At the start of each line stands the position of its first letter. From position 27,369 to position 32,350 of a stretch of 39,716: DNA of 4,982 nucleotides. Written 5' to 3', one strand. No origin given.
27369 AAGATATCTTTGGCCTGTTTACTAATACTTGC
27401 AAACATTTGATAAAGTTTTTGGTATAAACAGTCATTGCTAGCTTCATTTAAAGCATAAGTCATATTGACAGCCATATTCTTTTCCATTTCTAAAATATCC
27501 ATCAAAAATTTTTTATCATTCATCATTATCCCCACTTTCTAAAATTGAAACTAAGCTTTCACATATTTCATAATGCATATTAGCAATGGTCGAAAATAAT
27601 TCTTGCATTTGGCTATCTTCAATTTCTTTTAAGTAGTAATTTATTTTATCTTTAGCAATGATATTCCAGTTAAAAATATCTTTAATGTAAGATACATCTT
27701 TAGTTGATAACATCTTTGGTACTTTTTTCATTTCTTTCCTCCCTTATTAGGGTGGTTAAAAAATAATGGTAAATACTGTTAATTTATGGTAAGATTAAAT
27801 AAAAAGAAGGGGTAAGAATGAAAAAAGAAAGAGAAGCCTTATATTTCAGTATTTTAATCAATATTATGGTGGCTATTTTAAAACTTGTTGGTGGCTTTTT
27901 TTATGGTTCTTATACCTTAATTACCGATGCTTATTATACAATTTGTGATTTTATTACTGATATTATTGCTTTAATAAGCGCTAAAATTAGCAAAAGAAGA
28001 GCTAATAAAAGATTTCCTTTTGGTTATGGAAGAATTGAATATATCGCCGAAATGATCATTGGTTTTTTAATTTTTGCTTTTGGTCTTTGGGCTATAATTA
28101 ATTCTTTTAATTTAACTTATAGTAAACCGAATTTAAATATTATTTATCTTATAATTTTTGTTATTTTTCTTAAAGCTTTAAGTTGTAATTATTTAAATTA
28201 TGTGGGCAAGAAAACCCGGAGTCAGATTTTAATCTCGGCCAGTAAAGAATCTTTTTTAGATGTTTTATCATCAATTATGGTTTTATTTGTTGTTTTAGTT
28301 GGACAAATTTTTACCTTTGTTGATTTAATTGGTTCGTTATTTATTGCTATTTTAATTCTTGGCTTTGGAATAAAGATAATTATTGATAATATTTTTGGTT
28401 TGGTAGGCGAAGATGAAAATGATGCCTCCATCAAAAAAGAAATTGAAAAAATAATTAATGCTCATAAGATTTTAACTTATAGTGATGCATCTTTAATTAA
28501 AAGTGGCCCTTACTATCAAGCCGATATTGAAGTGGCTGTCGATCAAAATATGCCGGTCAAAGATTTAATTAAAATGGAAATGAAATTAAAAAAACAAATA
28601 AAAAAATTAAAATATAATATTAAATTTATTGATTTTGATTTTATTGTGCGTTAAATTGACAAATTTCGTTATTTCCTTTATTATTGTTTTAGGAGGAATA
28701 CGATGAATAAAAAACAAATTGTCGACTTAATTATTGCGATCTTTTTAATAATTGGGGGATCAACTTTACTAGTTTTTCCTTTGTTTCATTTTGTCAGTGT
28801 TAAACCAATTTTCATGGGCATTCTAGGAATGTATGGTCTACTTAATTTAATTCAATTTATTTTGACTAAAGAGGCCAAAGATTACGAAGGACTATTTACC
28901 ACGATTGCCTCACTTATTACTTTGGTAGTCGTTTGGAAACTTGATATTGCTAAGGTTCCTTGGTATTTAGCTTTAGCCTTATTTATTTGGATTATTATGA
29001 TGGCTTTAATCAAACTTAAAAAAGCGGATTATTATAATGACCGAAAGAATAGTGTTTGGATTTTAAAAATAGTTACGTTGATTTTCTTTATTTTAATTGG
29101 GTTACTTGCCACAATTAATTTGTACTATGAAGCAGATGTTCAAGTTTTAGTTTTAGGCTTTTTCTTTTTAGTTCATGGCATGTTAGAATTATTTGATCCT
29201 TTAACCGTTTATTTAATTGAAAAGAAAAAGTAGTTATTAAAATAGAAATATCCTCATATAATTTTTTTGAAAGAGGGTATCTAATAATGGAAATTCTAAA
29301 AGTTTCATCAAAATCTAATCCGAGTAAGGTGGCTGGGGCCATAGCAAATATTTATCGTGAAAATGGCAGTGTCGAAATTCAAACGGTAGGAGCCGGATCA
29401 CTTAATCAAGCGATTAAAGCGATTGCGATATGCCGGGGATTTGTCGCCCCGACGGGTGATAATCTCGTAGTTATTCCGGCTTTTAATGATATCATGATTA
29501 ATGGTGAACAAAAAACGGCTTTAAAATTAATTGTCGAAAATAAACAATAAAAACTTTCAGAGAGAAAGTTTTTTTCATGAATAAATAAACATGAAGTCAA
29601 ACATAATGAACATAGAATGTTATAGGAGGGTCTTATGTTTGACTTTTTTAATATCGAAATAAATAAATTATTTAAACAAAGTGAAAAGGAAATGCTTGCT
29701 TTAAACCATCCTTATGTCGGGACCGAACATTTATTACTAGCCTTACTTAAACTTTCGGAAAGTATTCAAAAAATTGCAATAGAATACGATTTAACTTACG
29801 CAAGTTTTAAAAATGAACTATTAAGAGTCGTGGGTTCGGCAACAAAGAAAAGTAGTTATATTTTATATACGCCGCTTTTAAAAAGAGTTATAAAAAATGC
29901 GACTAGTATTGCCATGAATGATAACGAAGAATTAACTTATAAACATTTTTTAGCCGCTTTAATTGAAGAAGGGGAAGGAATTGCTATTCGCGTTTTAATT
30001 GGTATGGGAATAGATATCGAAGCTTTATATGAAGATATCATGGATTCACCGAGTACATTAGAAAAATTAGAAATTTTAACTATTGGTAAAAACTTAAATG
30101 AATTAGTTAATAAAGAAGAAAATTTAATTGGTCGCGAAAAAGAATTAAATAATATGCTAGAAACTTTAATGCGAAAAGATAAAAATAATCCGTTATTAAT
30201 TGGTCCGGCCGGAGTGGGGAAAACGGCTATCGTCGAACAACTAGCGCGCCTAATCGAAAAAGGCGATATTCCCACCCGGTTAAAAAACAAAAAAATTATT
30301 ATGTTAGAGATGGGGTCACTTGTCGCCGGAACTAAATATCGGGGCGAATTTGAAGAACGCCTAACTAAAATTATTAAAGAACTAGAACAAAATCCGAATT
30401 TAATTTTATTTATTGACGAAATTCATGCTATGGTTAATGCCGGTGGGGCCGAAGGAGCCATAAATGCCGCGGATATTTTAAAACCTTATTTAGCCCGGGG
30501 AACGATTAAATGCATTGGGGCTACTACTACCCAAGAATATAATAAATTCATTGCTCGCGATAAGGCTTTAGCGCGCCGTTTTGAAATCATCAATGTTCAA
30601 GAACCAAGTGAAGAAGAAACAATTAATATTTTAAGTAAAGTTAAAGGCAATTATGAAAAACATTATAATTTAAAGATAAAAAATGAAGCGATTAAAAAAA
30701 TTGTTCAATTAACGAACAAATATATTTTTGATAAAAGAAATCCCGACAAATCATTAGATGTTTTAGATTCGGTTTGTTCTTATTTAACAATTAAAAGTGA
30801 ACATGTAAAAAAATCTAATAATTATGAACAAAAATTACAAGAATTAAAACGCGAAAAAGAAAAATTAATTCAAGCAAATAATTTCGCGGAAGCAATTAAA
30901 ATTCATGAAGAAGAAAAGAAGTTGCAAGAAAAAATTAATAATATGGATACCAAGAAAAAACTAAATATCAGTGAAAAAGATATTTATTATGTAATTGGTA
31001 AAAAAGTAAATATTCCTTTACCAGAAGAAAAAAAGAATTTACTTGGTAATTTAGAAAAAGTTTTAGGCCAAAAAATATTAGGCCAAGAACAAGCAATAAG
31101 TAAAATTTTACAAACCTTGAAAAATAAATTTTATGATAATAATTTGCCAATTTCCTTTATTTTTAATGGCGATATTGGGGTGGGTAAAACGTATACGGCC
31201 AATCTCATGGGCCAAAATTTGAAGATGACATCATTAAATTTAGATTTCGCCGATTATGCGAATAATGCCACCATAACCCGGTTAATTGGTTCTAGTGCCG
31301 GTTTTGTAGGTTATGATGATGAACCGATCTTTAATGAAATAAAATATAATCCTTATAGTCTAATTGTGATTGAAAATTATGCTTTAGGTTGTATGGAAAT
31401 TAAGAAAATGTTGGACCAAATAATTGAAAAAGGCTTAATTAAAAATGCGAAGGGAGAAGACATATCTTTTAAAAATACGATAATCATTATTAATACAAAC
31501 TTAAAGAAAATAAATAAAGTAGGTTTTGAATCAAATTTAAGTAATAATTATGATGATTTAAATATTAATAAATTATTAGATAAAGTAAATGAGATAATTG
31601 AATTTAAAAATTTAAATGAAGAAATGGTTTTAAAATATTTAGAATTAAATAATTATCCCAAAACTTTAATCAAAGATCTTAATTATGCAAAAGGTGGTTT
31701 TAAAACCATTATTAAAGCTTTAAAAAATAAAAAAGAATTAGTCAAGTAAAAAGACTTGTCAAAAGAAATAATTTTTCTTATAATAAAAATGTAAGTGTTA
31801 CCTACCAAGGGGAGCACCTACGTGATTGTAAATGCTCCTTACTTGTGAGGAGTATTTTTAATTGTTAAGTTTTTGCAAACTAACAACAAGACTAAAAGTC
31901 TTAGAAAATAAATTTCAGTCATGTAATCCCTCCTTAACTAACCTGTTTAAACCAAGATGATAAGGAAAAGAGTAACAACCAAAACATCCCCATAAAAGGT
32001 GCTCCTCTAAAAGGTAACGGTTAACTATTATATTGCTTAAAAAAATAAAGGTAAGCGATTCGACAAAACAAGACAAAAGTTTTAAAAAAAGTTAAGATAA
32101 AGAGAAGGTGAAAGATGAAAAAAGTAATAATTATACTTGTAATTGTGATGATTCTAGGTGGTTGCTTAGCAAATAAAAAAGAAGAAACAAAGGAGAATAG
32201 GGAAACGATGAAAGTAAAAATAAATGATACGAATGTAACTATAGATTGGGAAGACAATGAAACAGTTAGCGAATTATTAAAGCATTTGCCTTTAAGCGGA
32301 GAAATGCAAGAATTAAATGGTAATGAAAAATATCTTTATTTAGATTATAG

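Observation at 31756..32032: Candidate type I toxin-antitoxin locus hidden in the clpC-like / lipoprotein spacer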

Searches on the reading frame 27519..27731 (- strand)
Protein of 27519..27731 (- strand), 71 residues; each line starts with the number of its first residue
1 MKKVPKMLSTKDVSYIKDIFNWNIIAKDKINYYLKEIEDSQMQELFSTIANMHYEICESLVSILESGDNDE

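Call 63: search_protein_families(library=pfam, proteins=[window:27519-27731:-], max_evalue=10)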
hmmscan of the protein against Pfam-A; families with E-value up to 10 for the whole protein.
window:27519-27731:- (71 aa): 3 families
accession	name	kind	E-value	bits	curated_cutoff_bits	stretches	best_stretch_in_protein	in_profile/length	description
PF20212.3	DUF6572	-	0.0028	18.3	27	1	24-56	38-70/106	Family of unknown function (DUF6572)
PF23100.1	DUF2096_N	-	0.0044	17.8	26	1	5-68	12-75/96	DUF2096 N-terminal four-helical bundle domain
PF11553.14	DUF3231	-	0.018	15.1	29.6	1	7-66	12-71/165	Protein of unknown function (DUF3231)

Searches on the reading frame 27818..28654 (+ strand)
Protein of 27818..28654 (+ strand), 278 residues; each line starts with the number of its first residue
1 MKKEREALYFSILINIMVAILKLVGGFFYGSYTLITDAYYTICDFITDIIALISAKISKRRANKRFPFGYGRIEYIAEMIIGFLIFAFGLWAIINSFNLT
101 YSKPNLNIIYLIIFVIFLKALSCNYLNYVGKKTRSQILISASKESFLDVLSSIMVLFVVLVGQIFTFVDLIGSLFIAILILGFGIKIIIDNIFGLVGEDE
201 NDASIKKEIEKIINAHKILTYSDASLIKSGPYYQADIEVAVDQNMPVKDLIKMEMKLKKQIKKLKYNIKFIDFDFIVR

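Call 10: search_protein_families(library=pfam, proteins=[window:27818-28654:+])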
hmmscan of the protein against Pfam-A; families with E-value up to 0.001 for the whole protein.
window:27818-28654:+ (278 aa): 1 family
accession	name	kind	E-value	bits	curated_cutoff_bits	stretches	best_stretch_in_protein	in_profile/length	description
PF01545.26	Cation_efflux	-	1.3e-34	120.2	26.6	1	9-195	2-197/198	Cation efflux family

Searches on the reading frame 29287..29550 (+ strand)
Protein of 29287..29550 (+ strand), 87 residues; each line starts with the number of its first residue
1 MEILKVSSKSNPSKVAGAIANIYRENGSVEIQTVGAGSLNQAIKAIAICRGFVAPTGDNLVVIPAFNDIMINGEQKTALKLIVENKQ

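Call 10: search_protein_families(library=pfam, proteins=[window:29287-29550:+])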
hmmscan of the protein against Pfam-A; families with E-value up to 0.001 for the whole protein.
window:29287-29550:+ (87 aa): 1 family
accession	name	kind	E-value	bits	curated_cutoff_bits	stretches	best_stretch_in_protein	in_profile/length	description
PF04232.17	SpoVS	-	6.6e-34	116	24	1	2-84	1-83/83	Stage V sporulation protein S (SpoVS)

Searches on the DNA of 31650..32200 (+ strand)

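Call 5: search_rna_families(source=window, start=31650, end=32200, threshold=evalue, max_evalue=10, show_alignments=4)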
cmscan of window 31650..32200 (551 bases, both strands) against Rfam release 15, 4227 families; matches with E-value up to 10: 5.
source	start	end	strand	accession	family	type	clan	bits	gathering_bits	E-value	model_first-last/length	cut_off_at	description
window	31770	31862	+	RF00515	PyrR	Cis-reg;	-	20.4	54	2.2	1-115/115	no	PyrR binding site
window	31776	31865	+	RF01480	rli52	Cis-reg;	-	18.2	70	4.6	1-95/95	no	Listeria sRNA rli52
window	31688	31735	+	RF01078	PK-PYVV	Cis-reg;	-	17.1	65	1.9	1-58/58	no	3'-terminal pseudoknot in PYVV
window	31671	31712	-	RF00032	Histone3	Cis-reg;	-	16.6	34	0.13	1-46/46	no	Histone 3' UTR stem-loop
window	31774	31869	+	RF00557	L10_leader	Cis-reg; leader;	-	15.5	44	4.5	1-138/138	no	Ribosomal protein L10 leader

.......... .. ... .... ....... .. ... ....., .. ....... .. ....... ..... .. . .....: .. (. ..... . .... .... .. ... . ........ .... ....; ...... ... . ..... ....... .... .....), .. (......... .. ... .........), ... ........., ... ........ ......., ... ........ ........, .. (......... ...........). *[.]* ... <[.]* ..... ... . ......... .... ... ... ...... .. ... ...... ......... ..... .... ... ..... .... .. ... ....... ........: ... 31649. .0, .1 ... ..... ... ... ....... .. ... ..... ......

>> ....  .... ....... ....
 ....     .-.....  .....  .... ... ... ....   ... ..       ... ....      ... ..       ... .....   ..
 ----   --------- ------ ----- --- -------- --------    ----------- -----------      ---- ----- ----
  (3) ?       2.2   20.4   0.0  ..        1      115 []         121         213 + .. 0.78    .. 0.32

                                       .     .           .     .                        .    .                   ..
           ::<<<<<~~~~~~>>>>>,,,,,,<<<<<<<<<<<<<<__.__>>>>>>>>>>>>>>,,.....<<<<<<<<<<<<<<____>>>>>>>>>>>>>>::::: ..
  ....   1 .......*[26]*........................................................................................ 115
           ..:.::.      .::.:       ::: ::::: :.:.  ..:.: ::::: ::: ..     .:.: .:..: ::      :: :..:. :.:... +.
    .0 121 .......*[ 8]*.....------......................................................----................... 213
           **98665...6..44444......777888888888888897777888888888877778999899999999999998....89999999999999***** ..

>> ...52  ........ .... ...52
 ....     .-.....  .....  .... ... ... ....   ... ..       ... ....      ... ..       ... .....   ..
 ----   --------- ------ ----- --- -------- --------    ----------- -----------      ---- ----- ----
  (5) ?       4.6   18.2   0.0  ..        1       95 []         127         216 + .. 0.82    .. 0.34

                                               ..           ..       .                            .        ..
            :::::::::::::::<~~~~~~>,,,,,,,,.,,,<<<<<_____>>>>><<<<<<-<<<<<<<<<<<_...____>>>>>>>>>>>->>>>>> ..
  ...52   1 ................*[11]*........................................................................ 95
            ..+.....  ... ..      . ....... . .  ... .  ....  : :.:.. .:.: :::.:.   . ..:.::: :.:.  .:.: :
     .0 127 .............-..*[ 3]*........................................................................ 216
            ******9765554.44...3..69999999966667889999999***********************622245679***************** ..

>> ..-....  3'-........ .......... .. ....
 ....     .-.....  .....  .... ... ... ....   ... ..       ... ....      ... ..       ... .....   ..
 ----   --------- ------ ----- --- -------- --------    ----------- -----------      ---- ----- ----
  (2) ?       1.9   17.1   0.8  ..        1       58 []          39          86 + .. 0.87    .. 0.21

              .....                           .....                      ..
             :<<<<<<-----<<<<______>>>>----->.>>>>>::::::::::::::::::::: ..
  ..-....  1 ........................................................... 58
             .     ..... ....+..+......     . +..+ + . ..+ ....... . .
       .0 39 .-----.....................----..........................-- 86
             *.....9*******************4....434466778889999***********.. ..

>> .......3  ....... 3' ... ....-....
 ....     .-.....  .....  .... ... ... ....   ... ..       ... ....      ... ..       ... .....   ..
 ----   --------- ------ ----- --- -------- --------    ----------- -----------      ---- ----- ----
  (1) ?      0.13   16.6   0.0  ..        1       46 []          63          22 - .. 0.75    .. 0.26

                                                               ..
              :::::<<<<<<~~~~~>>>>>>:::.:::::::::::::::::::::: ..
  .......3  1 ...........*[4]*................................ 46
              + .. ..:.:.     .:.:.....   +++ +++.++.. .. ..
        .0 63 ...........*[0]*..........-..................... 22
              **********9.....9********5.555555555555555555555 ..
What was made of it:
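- On Riboswitch or attenuator leader: The best Rfam hits are PyrR at 20.4 bits (gathering threshold 54; E=2.2) and L10_leader at 15.5 bits (gathering threshold 44) (call 5).
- No Rfam match above noise (E>2, call 5).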

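Call 19: search_dna_similar(query=window:31750-32114:+, collection=plasmids, mode=distant, max_evalue=1)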
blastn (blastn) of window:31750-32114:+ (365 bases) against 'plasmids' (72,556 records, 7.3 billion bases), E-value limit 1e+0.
Records with a match: 1; places in all: 1; records where one place covers at least 80% of the query: 0.
Best place of each record, by identity: 90-95% 1.
By first word of the organism name: Candidatus 1.
By predicted mobility (MOB-suite, as given by PLSDB): non-mobilizable 1.
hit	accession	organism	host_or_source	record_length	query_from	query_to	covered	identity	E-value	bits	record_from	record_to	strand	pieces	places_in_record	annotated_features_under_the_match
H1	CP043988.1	Candidatus Stammera capleta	Cistudinella sp.,insect ...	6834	12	39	8%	92.9%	3e-1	43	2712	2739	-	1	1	record has no annotation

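Call 20: search_dna_similar(query=window:31750-32114:+, collection=phages, mode=distant, max_evalue=1)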
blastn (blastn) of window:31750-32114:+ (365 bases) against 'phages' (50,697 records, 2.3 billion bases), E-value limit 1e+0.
Records with a match: 1; places in all: 1; records where one place covers at least 80% of the query: 0.
Best place of each record, by identity: 90-95% 1.
By first word of the organism name: Bacillus 1.
By host as written in the record: Bacillus pumilus 1.
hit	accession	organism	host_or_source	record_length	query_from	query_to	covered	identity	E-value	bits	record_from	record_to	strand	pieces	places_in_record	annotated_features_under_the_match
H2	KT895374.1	Bacillus phage vB_BpuM-BpSp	Bacillus pumilus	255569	19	45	7%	92.6%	4e-1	41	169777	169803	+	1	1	none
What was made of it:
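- On TxpA/BsrG-type (B. subtilis) systems: No DNA hit in phage or plasmid collections (calls 19, 20).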

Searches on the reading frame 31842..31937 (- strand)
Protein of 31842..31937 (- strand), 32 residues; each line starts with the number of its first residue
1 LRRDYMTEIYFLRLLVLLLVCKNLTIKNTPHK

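Call 63: search_protein_families(library=pfam, proteins=[window:31842-31922:-], max_evalue=10)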
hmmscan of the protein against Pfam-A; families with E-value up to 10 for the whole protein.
seq(27 aa): 0 families

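Call 64: search_protein_families(library=ncbifam, proteins=[window:31842-31922:-], max_evalue=10)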
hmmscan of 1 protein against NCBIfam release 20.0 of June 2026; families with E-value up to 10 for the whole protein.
seq(27 aa): 0 families

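Call 65: search_dna_similar(query=window:31842-31922:-, collection=plasmids, mode=protein, max_evalue=10, max_rows=10)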
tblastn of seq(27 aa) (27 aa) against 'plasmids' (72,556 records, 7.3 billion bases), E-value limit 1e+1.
No match.

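Call 66: search_dna_similar(query=window:31842-31922:-, collection=phages, mode=protein, max_evalue=10, max_rows=10)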
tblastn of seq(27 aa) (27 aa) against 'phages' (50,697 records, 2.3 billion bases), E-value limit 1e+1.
No match.
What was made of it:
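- Tried and rejected: No DNA or tblastn match (calls 19, 20, 65, 66).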

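Call 76: search_protein_representatives(protein=window:31842-31937:-)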
Query: 32 residues. Proteins with E-value up to 0.001 (for the whole library): 0; up to 1e-10: 0; up to 1e-30: 0. The best 0 are listed.
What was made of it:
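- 31839..31922 (-): 27-codon ORF plus stop: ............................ No family or homolog found (calls 63-66, 76).
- The peptide has no homolog anywhere (calls 63-66, 76). The peptide has no homologs (calls 63-66, 76).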
